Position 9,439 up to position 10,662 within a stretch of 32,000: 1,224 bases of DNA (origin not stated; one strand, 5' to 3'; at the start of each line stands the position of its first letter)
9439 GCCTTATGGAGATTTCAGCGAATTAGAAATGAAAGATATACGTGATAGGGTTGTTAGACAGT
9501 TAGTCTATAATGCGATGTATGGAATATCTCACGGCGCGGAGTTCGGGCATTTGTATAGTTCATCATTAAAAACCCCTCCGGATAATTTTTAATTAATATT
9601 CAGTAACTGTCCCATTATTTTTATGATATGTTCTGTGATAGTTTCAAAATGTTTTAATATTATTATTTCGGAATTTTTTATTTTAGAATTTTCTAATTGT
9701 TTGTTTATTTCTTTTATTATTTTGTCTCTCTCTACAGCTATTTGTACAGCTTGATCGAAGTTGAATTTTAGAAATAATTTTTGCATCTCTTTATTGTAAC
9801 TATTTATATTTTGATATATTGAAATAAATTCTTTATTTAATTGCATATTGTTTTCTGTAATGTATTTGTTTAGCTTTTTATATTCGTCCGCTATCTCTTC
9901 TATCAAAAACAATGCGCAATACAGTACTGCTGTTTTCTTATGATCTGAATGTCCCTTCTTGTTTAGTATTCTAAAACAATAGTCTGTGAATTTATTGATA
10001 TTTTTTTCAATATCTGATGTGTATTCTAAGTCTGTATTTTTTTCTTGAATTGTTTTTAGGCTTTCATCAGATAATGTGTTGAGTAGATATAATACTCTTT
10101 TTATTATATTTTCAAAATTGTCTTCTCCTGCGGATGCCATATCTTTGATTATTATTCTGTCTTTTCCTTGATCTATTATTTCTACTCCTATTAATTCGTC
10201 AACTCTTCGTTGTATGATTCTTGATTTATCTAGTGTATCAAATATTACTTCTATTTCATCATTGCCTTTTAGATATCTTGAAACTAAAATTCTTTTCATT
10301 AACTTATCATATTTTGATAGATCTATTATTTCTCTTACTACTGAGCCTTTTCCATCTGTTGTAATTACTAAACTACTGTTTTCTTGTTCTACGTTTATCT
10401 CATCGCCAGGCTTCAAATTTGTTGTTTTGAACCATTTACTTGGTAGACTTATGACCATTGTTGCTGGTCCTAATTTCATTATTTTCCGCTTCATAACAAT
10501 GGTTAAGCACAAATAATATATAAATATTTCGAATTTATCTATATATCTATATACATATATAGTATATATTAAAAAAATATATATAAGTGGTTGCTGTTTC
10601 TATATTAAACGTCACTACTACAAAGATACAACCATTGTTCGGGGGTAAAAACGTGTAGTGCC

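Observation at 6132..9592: Translationally coupled three-gene module: fold-II PLP enzyme, 49-aa RHH protein and a membrane-spanning kinase-like protein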

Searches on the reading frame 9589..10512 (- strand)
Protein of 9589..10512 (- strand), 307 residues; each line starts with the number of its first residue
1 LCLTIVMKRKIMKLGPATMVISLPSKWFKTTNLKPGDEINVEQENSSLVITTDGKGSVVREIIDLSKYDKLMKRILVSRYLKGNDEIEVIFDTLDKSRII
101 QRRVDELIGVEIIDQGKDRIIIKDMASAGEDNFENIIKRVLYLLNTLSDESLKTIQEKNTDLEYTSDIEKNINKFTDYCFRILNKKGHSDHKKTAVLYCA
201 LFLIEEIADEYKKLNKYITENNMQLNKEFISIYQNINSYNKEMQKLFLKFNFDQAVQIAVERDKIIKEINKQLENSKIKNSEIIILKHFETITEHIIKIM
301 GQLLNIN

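Call 5: search_protein_families(library=pfam, proteins=[window:9589-10512:-], max_evalue=1)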
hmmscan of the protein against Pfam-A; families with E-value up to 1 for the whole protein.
window:9589-10512:- (307 aa): 2 families
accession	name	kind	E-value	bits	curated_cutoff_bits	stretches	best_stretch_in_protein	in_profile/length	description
PF04014.23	MazE_antitoxin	-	0.00031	21.1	24.7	1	21-51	10-41/48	Antidote-toxin recognition MazE, bacterial antitoxin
PF08845.15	SymE_toxin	-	0.0055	17.2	29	1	21-52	23-54/54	Toxin SymE, type I toxin-antitoxin system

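Call 6: search_protein_families(library=ncbifam, proteins=[window:9589-10512:-], max_evalue=1)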
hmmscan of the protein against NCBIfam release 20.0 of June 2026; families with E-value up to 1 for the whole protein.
window:9589-10512:- (307 aa): 3 families
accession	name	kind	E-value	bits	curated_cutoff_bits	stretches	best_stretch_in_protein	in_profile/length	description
TIGR02609.1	doc_partner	hypoth_equivalog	0.00012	22.4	55.9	1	9-72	1-69/74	putative addiction module antidote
TIGR01439.1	lp_hng_hel_AbrB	domain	0.033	13.9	28.3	1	21-46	10-35/44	transcriptional regulator, AbrB family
TIGR01552.1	phd_fam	subfamily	0.13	11.7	20.8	1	41-75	18-49/53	type II toxin-antitoxin system prevent-host-death family antitoxin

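Call 27: search_protein_families(library=padloc, proteins=[window:9589-10512:-], max_evalue=1)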
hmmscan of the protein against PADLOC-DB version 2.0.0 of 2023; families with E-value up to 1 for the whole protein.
window:9589-10512:- (307 aa): 0 families

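Call 28: search_protein_families(library=phrogs, proteins=[window:9589-10512:-], max_evalue=1)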
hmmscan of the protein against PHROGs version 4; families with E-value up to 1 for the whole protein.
window:9589-10512:- (307 aa): 5 families
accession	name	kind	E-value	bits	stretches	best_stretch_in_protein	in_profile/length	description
phrog_20945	-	unknown function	0.011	17.2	1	201-272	4-73/100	-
phrog_37026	-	unknown function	0.037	15.3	0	137-188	54-104/117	-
phrog_16557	-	unknown function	0.08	14.2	1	177-204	8-35/47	-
phrog_4324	-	unknown function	0.13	13.5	1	7-70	2-64/89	-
phrog_1538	-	tail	0.21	11.2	1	111-277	203-364/811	tail length tape measure protein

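Call 67: search_solved_structures(query=A9, max_evalue=1)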
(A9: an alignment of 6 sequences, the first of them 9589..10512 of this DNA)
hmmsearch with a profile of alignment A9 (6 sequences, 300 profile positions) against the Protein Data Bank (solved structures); distinct sequences matched with E-value up to 1: 5.
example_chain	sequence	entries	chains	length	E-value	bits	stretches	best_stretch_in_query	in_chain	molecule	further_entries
5mbv_A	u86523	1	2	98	0.14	14.6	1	148-222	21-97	Host-nuclease inhibitor protein gam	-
2uuz_A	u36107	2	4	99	0.14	14.5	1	148-222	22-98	HOST-NUCLEASE INHIBITOR PROTEIN GAM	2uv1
3vjf_A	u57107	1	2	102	0.3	13.4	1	206-290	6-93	WA20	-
9hx4_F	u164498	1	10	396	0.77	12.1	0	200-269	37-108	Apolipoprotein A-IV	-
6un9_A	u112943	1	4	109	0.85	12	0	196-233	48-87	Uncharacterized protein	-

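Call 68: search_protein_families(library=pfam, alignment_id=A9, max_evalue=0.1)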
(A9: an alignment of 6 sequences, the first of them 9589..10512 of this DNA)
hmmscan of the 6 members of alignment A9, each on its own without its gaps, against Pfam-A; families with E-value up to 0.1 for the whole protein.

A. member 1, window:9589-10512:- (307 aa): 2 families
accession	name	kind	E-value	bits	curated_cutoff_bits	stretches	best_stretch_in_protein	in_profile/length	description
PF04014.23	MazE_antitoxin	-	0.00031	21.1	24.7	1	21-51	10-41/48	Antidote-toxin recognition MazE, bacterial antitoxin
PF08845.15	SymE_toxin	-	0.0055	17.2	29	0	21-52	23-54/54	Toxin SymE, type I toxin-antitoxin system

B. families by the number of members that match (of 6 scanned): 8 families
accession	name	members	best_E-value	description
PF04014.23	MazE_antitoxin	6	2.5e-06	Antidote-toxin recognition MazE, bacterial antitoxin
PF08845.15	SymE_toxin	2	0.0055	Toxin SymE, type I toxin-antitoxin system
PF10906.13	Mrx7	1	0.0054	MIOREX complex component 7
PF07541.17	EIF_2_alpha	1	0.014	Eukaryotic translation initiation factor 2 alpha subunit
PF01895.24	PhoU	1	0.024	PhoU domain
PF08477.19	Roc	1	0.049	Ras of Complex, Roc, domain of DAPkinase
PF23915.1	SusG_C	1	0.069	Alpha-amylase SusG C-terminal domain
PF04344.18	CheZ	1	0.073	Chemotaxis phosphatase, CheZ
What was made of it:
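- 9589..10512 (-): Conserved convergent neighbour of about 300 aa, with an AbrB/SpoVT-type DNA-binding N-terminus and a helical C-terminus. Its 3' end overlaps the kinase gene. Whether it takes part in the cassette is unknown. Pfam MazE/AbrB matches 6 of 6 orthologues (call 68).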
